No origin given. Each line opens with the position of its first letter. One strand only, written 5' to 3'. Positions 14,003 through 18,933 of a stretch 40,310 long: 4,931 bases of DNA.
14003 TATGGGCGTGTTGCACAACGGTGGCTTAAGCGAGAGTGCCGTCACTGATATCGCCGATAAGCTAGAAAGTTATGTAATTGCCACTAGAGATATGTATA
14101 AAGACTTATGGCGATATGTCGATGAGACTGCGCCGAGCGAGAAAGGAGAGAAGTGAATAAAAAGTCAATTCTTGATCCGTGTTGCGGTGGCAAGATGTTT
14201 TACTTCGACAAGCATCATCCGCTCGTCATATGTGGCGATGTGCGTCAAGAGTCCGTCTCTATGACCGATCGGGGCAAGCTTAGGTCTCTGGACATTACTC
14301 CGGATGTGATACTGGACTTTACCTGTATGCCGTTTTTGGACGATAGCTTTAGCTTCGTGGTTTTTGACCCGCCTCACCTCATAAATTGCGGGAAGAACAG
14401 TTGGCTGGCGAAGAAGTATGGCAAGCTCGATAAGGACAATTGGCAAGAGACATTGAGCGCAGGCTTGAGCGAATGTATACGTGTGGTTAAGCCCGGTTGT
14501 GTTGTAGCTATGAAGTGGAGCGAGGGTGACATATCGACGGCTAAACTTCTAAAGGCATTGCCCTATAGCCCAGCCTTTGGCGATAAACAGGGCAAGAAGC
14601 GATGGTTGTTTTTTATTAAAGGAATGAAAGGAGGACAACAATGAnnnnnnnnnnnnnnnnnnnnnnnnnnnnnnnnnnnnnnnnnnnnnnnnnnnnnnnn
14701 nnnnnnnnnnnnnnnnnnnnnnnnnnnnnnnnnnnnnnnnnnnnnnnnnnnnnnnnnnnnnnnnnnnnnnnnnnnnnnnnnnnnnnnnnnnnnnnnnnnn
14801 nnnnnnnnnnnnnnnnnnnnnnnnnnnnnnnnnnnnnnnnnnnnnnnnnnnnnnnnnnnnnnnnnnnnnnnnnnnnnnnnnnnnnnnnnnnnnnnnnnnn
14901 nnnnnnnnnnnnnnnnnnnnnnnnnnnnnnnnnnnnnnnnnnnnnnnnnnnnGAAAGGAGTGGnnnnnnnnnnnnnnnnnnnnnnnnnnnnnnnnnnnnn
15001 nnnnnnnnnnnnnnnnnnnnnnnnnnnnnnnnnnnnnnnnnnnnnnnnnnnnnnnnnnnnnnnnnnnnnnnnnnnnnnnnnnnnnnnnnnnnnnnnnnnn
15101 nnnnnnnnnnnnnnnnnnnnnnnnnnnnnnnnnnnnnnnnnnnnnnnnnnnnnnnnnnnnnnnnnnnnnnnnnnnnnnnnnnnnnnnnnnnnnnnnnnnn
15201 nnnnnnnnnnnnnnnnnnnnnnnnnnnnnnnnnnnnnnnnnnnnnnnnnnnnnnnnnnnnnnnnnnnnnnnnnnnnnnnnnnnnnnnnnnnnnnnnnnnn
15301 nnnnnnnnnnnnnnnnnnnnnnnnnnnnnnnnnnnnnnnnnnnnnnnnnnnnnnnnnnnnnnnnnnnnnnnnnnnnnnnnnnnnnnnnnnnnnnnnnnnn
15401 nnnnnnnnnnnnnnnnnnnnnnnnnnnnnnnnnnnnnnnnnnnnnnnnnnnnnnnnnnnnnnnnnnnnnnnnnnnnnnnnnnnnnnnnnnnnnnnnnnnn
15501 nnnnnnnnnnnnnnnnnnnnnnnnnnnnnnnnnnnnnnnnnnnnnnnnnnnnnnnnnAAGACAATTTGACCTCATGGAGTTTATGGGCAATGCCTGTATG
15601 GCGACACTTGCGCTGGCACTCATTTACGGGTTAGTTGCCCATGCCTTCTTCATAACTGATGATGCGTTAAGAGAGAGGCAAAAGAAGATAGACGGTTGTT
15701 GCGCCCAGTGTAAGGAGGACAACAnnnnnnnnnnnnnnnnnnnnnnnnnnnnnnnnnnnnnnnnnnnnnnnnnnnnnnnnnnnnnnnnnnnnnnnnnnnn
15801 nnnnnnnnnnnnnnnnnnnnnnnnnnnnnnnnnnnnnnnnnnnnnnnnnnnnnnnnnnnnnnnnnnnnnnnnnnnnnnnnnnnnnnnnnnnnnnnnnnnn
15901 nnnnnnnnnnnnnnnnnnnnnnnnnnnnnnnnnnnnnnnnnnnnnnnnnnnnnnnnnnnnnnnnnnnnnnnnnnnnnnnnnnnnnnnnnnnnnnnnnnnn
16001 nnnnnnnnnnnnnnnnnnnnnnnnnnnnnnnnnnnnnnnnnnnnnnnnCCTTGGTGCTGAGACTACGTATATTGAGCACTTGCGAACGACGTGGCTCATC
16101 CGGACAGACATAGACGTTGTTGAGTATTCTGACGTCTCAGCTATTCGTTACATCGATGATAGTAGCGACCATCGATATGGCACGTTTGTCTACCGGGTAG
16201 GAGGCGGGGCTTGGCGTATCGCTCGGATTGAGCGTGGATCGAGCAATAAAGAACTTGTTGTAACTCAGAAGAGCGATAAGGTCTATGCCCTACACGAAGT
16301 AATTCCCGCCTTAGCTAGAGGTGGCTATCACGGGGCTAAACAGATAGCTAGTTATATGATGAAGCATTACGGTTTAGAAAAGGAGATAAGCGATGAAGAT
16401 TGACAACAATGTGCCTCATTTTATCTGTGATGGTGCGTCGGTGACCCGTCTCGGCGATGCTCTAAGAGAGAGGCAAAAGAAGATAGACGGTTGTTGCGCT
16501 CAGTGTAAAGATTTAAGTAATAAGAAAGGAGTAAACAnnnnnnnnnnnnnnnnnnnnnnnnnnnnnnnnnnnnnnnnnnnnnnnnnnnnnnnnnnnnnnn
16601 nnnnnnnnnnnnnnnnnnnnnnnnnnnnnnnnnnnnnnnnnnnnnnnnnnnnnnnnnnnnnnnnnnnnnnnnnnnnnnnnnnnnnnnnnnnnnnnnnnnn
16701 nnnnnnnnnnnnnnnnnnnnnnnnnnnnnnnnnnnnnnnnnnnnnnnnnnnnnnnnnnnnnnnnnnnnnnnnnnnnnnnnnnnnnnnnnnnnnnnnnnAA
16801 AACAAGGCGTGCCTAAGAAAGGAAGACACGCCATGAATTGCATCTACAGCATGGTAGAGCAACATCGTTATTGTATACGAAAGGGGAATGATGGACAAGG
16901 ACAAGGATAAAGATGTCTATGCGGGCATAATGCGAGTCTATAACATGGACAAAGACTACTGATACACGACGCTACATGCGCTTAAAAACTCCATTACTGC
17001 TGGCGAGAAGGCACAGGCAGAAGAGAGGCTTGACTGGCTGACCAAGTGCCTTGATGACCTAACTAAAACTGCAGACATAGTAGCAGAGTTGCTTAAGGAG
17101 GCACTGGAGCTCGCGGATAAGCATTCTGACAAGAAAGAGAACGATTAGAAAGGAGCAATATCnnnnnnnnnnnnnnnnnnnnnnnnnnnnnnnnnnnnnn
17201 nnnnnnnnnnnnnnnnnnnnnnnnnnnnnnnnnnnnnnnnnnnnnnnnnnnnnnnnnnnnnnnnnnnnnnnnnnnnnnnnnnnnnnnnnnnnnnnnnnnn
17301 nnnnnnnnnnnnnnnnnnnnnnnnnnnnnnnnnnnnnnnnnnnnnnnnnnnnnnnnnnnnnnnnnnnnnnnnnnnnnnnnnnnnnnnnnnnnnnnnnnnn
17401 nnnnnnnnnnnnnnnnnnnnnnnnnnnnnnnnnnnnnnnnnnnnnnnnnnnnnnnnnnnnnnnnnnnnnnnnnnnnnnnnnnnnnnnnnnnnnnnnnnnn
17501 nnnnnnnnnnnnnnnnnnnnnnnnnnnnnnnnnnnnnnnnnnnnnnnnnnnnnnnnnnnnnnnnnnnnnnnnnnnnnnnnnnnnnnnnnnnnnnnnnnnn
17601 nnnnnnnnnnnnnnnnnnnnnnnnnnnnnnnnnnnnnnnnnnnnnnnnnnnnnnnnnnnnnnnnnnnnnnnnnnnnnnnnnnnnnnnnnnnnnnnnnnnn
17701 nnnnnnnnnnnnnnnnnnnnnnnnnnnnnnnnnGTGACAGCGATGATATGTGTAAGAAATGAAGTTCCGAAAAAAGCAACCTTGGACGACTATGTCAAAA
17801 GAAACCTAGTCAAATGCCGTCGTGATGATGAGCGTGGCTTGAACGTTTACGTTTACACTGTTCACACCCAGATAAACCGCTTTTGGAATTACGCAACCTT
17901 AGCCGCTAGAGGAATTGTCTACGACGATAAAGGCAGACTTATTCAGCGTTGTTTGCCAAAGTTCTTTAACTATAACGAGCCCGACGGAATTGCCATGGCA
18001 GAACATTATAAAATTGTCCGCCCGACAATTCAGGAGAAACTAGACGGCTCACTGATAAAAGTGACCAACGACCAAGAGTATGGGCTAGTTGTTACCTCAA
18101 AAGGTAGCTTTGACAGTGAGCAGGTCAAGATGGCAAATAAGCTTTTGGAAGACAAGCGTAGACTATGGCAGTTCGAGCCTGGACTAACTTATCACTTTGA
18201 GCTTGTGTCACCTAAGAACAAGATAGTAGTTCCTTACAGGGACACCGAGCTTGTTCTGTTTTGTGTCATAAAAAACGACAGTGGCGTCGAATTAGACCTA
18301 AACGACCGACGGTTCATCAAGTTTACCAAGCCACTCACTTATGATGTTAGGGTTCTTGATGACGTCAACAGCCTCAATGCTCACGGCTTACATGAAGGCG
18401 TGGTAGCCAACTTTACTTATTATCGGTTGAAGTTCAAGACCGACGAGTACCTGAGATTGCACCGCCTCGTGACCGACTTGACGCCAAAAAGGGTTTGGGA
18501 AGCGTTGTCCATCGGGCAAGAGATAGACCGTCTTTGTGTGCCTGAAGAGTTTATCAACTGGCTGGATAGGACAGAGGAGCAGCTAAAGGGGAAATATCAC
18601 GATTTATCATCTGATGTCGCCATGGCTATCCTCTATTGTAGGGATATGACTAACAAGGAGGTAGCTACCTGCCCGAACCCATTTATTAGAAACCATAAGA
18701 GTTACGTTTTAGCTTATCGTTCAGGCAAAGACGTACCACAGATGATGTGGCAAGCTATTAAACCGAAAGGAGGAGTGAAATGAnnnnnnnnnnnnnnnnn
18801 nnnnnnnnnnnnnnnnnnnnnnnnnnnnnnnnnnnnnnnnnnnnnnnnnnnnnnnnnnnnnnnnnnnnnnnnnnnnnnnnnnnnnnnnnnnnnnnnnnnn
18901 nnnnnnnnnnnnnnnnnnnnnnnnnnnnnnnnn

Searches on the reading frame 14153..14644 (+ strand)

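Call 21: search_protein_families(library=pfam, max_evalue=0.01, proteins=[window:14153-14644:+])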
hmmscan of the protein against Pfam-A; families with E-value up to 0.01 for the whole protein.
window:14153-14644:+ (163 aa): 0 families

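Call 68: search_protein_families(library=phrogs, max_evalue=0.001, proteins=[window:14153-14644:+])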
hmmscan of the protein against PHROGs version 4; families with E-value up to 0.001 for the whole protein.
window:14153-14644:+ (163 aa): 5 families
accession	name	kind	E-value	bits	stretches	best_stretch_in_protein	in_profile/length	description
phrog_954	-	other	1.5e-62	211.8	1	1-159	49-204/229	DNA methyltransferase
phrog_11564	-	other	2.6e-36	124.9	1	1-96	2-94/117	DNA methyltransferase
phrog_6151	-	other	2.1e-35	122.2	1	59-159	1-101/117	DNA methyltransferase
phrog_7811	-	other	2.1e-07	31.7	1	5-34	5-34/41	methyltransferase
phrog_11619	-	other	0.00034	21.1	1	61-127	82-144/186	DNA methyltransferase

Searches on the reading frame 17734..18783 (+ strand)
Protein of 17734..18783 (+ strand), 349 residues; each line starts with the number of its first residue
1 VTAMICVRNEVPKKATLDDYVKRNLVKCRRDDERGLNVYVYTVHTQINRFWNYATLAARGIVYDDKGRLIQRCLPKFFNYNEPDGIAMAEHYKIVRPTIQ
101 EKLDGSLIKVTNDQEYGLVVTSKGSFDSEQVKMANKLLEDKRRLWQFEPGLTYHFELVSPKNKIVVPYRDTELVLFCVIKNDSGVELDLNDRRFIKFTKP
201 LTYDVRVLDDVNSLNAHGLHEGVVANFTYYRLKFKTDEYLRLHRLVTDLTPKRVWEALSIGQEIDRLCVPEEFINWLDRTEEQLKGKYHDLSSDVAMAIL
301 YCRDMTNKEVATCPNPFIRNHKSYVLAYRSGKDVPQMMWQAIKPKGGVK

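Call 21: search_protein_families(library=pfam, max_evalue=0.01, proteins=[window:17734-18783:+])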
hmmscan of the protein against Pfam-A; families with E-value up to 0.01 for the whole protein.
window:17734-18783:+ (349 aa): 1 family
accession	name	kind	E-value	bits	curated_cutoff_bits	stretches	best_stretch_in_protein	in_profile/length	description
PF09511.15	RNA_lig_T4_1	-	2.2e-14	54.3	28.3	1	58-183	2-150/227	RNA ligase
